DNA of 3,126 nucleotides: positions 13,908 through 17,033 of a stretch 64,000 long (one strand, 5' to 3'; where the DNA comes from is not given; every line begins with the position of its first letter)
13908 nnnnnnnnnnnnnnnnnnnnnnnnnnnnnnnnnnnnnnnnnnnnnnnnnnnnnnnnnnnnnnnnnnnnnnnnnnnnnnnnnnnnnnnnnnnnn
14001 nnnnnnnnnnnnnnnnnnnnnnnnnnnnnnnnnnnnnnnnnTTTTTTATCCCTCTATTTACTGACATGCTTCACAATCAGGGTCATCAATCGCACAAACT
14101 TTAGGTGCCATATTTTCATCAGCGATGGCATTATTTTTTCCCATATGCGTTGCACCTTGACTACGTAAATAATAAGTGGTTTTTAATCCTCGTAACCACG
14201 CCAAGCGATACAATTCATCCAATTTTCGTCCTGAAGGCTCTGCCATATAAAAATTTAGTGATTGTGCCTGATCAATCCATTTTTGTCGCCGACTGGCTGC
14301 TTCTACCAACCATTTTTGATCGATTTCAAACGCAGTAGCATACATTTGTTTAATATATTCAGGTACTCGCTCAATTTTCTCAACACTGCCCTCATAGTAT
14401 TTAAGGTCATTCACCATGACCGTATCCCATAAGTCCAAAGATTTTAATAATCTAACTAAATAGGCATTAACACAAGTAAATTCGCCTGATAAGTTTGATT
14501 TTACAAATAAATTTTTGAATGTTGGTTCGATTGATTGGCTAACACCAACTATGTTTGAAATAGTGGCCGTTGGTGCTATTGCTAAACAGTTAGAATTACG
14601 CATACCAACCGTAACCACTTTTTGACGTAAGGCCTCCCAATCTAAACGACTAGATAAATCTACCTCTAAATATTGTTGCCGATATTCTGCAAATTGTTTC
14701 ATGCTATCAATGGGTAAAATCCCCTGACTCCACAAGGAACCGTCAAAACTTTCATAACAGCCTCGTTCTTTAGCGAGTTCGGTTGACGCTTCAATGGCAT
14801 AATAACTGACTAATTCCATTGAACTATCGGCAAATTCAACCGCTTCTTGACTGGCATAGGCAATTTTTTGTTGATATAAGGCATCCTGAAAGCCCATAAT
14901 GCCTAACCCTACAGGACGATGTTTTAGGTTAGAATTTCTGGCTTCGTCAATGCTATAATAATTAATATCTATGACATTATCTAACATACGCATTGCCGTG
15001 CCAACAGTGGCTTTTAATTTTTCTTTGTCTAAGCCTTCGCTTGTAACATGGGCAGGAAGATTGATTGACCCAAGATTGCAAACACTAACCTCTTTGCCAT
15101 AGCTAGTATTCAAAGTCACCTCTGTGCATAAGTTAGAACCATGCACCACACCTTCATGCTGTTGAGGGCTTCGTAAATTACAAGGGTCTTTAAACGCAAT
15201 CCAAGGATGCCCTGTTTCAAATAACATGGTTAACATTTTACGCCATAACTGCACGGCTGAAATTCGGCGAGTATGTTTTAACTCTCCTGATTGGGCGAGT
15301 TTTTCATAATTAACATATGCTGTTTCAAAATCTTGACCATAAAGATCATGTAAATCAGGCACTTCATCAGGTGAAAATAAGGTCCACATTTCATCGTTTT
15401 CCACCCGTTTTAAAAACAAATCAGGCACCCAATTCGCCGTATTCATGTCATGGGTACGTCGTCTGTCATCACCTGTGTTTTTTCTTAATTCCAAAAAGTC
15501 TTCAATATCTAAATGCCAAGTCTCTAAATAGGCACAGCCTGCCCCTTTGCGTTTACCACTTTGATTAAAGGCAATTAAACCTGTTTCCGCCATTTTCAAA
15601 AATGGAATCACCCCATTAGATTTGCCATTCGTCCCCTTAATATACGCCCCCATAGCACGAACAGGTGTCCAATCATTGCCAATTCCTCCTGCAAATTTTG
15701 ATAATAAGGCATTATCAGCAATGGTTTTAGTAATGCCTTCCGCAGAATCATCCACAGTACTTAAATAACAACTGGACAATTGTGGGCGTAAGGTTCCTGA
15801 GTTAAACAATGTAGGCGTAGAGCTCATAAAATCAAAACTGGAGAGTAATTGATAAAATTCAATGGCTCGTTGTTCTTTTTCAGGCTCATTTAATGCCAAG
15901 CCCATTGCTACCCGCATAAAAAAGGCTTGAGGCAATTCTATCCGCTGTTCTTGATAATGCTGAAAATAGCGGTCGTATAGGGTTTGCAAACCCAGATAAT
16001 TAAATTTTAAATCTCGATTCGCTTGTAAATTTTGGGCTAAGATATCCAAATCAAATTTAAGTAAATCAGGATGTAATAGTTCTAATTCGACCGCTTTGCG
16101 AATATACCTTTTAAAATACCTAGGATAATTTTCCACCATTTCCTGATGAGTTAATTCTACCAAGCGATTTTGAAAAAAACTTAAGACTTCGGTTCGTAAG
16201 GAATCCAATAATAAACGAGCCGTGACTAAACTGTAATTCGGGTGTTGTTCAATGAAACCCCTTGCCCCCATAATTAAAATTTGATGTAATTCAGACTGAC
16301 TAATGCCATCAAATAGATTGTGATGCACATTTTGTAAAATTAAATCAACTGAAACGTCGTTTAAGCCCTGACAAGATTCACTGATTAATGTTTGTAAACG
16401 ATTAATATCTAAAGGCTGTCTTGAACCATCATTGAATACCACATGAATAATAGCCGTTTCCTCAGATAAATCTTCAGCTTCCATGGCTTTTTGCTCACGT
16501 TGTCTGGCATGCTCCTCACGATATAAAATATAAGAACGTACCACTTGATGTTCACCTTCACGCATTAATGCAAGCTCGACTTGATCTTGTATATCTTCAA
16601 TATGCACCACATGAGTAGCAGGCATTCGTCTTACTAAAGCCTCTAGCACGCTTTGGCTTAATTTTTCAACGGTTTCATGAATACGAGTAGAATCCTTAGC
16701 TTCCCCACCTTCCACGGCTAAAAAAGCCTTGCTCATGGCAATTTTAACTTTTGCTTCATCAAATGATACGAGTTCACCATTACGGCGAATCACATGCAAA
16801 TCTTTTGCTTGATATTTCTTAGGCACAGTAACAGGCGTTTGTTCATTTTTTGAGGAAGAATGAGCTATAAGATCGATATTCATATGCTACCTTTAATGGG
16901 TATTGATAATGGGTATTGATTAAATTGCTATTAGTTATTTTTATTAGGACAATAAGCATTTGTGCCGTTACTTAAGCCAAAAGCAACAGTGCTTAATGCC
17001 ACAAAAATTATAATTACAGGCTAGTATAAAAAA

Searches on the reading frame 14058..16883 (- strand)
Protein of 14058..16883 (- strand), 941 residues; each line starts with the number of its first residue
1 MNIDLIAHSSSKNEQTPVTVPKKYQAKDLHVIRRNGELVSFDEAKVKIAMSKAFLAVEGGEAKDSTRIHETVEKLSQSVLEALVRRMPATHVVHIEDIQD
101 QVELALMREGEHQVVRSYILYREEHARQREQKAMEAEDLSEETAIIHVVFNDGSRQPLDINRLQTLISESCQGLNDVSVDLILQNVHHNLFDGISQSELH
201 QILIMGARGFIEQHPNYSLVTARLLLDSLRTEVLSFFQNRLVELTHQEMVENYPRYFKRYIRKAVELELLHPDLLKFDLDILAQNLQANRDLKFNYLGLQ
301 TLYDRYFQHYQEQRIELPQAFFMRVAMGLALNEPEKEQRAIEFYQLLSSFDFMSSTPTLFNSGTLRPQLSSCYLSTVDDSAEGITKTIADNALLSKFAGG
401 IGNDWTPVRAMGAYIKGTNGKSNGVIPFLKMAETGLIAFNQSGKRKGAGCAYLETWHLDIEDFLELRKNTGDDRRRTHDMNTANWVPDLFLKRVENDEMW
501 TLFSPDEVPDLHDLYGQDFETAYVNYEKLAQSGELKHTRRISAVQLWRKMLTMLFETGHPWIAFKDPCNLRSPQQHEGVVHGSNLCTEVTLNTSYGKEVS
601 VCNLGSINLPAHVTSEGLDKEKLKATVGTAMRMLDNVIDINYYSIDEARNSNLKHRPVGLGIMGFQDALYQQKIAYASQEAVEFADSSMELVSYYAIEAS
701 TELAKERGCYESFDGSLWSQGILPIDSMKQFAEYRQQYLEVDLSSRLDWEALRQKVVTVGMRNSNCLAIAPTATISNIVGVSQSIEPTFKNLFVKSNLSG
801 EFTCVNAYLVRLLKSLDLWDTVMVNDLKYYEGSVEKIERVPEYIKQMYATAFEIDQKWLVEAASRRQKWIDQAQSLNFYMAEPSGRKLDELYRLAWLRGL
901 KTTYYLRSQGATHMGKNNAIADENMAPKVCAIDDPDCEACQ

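Call 23: search_protein_families(library=ncbifam, proteins=[window:14058-16883:-], max_evalue=1e-10)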
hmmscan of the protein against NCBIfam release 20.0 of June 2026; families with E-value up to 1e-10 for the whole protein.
window:14058-16883:- (941 aa): 23 families
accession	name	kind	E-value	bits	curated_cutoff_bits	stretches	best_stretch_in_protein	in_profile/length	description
NF005544.0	PRK07207.1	equivalog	0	1599.5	965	1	11-941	16-965/965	ribonucleoside-diphosphate reductase subunit alpha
NF009029.0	PRK12365.1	equivalog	0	1145.2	1350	1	25-917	114-1002/1046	ribonucleoside-diphosphate reductase subunit alpha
TIGR02506.1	NrdE_NrdA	equivalog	8e-217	721.5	341.05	1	296-909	1-616/616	ribonucleoside-diphosphate reductase subunit alpha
NF005101.0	PRK06539.1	equivalog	1e-213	711.8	988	1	146-909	3-761/822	ribonucleoside-diphosphate reductase subunit alpha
NF006279.0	PRK08447.1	equivalog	1.3e-205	685.2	1082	3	146-594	2-434/789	ribonucleoside-diphosphate reductase subunit alpha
NF009028.0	PRK12364.1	equivalog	5.9e-151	504.2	1377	3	30-600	2-547/842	ribonucleoside-diphosphate reductase subunit alpha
NF006665.0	PRK09209.1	equivalog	8e-144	480.7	1057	2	149-795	13-664/761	ribonucleoside-diphosphate reductase subunit alpha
NF005483.0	PRK07088.1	equivalog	1e-137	460.4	1214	3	152-595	9-467/764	ribonucleoside-diphosphate reductase subunit alpha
NF006577.0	PRK09102.1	equivalog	1.9e-118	396.3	620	3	285-507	16-228/604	ribonucleoside-diphosphate reductase subunit alpha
TIGR02504.1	NrdJ_Z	equivalog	1.7e-113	380.3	399.95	1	301-902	4-592/606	adenosylcobalamin-dependent ribonucleoside-diphosphate reductase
NF006417.0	PRK08665.1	equivalog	1.1e-100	338.1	961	1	289-903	7-560/759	vitamin B12-dependent ribonucleotide reductase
NF005010.0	PRK06406.1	subfamily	1.4e-95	321.1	1125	4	525-720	375-565/771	vitamin B12-dependent ribonucleotide reductase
NF006578.0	PRK09103.1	equivalog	1.5e-94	317.5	813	1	146-820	5-671/761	class 1a ribonucleoside-diphosphate reductase subunit alpha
TIGR04170.1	RNR_1b_NrdE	exception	5.1e-88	296.1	750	1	292-791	83-592/698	class 1b ribonucleoside-diphosphate reductase subunit alpha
TIGR02510.1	NrdE-prime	equivalog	5.6e-64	216.6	602.25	3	758-912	388-545/560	ribonucleoside-diphosphate reductase subunit alpha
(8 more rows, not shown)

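Call 24: find_homologous_proteins(query=window:14058-16883:-, max_evalue=1e-100)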
Query window:14058-16883:- (941 aa): 8000 proteins with E <= 1e-100 among 8000 candidates; the best 120 are listed.
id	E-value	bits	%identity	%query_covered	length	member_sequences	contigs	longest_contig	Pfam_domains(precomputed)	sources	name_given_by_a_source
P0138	0.0e+0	2150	100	100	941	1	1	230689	PF02867.21,PF00317.27,PF03477.22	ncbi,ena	-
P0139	0.0e+0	1434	67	98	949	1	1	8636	PF02867.21,PF00317.27,PF03477.22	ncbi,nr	ncbi:MAG: ribonucleoside-diphosphate reductase subunit alpha [Gammaproteobacteria bacterium]|nr:MAG:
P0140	0.0e+0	1405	67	97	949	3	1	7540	PF02867.21,PF00317.27,PF03477.22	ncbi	-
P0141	0.0e+0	1404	66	98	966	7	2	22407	PF02867.21,PF00317.27,PF03477.22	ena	-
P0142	0.0e+0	1403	67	97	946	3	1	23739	PF02867.21,PF00317.27,PF03477.22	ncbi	-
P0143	0.0e+0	1403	67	97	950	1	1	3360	PF02867.21,PF00317.27,PF03477.22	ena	-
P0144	0.0e+0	1401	66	97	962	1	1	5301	PF02867.21,PF00317.27,PF03477.22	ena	-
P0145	0.0e+0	1401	66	97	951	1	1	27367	PF02867.21,PF00317.27,PF03477.22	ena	-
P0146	0.0e+0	1399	66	97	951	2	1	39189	PF02867.21,PF00317.27,PF03477.22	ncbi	-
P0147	0.0e+0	1399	67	98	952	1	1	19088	PF02867.21,PF00317.27,PF03477.22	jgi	jgi:ribonucleoside-diphosphate reductase alpha chain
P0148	0.0e+0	1398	66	98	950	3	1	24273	PF02867.21,PF00317.27,PF03477.22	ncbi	-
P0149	0.0e+0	1397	68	97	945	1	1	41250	PF02867.21,PF00317.27,PF03477.22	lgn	-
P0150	0.0e+0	1397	67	97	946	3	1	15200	PF02867.21,PF00317.27,PF03477.22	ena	-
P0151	0.0e+0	1397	66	97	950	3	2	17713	PF02867.21,PF00317.27,PF03477.22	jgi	-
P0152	0.0e+0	1396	64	99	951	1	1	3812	PF02867.21,PF00317.27,PF03477.22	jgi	-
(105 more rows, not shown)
